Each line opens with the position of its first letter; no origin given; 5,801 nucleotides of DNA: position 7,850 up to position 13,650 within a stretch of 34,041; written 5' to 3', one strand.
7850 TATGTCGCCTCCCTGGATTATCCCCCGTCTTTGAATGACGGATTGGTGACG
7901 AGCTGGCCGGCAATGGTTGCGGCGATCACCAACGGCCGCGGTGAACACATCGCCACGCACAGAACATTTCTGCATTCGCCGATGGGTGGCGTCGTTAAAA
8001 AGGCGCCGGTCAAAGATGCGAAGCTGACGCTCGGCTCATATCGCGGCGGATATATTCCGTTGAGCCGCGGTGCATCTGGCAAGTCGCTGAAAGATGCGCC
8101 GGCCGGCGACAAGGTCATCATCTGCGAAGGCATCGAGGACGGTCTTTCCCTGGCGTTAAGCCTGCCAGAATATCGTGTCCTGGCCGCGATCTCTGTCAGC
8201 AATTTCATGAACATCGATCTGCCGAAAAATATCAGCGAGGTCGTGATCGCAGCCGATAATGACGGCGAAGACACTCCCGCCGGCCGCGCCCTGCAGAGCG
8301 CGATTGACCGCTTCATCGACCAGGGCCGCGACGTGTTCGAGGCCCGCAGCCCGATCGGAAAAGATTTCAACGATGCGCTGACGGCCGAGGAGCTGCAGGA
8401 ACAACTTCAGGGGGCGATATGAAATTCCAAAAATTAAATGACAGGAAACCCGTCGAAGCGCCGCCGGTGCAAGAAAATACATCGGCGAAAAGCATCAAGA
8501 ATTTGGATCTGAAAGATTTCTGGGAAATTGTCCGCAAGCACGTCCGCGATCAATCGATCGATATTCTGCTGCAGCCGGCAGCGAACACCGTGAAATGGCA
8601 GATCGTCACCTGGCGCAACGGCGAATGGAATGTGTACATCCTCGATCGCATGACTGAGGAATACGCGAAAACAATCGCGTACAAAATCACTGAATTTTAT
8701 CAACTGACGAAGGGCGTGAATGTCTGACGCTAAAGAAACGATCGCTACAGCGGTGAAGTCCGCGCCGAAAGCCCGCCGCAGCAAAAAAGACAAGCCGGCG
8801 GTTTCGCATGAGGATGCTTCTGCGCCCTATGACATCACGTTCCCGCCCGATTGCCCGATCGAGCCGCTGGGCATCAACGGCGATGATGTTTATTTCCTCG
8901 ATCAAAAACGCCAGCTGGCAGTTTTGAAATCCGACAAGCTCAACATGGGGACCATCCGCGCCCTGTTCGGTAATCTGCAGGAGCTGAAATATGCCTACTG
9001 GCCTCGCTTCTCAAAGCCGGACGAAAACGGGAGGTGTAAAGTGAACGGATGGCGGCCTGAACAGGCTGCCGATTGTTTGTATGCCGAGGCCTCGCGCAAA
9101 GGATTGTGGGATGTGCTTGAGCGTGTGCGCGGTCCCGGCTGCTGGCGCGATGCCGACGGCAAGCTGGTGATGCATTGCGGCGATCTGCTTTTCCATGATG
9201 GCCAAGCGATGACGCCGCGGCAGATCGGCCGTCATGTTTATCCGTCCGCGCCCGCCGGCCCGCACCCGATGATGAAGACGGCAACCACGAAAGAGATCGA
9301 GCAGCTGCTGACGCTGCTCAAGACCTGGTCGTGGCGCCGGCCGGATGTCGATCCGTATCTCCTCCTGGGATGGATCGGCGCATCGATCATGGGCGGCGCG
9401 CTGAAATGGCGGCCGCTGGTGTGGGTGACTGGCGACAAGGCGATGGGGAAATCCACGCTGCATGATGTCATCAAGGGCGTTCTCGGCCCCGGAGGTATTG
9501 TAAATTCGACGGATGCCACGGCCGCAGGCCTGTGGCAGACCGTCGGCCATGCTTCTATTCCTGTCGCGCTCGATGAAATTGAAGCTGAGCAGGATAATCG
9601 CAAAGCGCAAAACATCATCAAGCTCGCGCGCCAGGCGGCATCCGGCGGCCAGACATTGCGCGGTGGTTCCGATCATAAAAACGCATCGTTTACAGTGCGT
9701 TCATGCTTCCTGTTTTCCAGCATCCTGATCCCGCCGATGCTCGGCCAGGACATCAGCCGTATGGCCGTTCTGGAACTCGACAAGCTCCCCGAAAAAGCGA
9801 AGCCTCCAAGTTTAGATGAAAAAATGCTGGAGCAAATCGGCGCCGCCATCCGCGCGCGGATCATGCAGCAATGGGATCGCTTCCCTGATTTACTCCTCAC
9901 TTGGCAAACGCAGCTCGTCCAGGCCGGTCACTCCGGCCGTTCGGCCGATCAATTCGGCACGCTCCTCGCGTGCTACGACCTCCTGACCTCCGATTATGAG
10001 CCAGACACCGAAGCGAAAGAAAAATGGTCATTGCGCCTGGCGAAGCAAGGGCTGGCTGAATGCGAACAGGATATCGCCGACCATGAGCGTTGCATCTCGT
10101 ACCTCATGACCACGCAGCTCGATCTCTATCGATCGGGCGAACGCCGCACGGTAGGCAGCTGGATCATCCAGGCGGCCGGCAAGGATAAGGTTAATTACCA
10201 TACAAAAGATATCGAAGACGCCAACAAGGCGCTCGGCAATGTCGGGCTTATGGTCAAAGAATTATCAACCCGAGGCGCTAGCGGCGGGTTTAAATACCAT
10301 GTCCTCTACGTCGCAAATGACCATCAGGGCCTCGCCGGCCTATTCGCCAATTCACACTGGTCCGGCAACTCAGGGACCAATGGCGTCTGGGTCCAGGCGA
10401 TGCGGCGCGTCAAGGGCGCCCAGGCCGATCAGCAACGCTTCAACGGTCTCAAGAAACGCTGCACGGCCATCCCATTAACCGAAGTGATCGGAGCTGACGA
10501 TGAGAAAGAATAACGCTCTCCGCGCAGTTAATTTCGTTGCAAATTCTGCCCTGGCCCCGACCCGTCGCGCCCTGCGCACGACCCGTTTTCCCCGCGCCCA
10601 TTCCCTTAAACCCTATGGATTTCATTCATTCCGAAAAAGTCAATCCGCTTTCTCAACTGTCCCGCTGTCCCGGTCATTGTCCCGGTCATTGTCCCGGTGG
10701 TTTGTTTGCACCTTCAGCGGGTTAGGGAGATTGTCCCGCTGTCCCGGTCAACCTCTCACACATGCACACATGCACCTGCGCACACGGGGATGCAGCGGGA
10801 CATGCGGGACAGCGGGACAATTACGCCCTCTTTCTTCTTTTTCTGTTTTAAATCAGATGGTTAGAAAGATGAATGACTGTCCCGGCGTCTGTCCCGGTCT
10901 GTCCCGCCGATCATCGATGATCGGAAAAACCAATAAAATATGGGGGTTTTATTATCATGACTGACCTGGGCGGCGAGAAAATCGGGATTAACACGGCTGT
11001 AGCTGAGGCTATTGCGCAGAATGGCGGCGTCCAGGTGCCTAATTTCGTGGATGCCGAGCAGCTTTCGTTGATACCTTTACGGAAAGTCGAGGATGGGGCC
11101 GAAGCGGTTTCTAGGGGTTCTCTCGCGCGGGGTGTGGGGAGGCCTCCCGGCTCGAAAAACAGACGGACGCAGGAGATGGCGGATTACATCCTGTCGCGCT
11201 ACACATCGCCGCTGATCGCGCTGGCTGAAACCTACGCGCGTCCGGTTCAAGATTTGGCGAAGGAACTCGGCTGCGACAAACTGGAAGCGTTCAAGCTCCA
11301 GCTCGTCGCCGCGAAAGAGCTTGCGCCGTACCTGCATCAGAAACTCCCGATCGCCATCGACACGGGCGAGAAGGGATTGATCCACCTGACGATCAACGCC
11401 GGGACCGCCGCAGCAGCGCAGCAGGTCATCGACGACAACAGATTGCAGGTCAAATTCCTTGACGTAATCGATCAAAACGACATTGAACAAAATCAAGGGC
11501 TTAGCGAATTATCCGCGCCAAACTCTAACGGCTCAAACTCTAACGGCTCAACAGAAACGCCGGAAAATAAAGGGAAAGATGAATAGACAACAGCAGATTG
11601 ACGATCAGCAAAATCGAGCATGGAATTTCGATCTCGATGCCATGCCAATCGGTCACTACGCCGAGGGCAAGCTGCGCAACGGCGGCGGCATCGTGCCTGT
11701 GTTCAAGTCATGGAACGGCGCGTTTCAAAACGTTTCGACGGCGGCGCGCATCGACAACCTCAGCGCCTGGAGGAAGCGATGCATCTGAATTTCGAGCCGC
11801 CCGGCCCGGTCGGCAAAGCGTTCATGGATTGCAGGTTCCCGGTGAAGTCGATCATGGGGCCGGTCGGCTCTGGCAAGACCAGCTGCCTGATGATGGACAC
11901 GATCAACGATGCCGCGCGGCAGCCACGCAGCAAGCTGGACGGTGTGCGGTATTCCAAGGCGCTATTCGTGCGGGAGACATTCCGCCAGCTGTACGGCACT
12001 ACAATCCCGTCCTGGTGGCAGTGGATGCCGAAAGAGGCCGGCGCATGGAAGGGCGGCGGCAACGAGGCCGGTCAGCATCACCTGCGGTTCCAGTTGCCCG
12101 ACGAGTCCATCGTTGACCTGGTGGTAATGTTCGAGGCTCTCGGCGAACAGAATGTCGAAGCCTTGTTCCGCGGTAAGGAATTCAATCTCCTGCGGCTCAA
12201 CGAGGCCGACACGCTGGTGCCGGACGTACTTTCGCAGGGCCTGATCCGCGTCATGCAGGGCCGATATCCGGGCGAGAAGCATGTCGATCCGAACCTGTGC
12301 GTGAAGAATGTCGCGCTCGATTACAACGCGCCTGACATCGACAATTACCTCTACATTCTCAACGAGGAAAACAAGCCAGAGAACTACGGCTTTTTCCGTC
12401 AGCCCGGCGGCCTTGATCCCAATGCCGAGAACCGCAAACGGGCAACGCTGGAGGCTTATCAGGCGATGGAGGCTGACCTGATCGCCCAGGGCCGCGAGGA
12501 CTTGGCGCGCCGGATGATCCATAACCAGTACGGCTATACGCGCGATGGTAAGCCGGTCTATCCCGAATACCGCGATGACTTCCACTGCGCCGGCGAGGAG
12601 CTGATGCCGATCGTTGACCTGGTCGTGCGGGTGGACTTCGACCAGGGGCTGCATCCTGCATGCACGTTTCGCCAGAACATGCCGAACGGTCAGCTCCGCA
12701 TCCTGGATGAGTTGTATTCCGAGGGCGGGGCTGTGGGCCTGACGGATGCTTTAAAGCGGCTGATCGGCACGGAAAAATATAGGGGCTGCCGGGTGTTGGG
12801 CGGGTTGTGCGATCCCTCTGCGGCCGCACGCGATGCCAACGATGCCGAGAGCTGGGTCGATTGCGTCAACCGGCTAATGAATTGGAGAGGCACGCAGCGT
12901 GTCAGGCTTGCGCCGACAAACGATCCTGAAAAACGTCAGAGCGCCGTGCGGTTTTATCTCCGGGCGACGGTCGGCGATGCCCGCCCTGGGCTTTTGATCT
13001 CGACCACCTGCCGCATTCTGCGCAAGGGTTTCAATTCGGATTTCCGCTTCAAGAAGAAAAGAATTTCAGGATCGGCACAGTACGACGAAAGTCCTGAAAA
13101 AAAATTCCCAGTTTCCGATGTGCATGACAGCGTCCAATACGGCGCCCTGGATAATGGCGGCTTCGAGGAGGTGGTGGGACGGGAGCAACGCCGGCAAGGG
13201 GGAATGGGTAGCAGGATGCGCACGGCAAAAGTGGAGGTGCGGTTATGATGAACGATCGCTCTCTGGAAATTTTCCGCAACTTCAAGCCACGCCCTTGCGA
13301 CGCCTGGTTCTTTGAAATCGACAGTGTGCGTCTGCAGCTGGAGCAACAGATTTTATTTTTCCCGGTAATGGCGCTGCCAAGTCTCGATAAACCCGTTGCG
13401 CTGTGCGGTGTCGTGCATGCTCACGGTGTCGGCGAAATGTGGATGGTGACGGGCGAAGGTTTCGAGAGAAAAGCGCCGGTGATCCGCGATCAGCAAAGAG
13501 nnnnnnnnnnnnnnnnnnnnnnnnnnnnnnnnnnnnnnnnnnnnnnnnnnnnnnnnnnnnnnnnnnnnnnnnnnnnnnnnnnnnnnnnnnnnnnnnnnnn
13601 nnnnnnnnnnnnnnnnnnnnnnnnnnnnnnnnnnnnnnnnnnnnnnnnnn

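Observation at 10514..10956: Dense TGTCCCG heptamer array with dyad organisation, AT-rich block and 18-bp palindrome between the replication and packaging modules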

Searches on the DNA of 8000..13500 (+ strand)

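Call 7: search_dna_similar(query=window:8000-13500:+, collection=phages, mode=distant, max_rows=25)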
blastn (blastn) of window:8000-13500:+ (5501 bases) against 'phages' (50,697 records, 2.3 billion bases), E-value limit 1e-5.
No match.

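Call 100: search_rna_families(source=window, start=10300, end=11100, threshold=evalue, max_evalue=1)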
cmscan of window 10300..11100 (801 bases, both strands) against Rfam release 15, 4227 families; matches with E-value up to 1: 2.
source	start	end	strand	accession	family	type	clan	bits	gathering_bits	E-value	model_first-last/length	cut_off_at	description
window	10490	10540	+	RF00323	snoR79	Gene; snRNA; snoRNA; CD-box;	-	19.1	80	0.53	1-65/65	no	Small nucleolar RNA R79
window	10616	10668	-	RF01952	SOX2OT_exon2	Gene; lncRNA;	-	15.4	45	0.74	1-69/69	no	SOX2 overlapping transcript exon 2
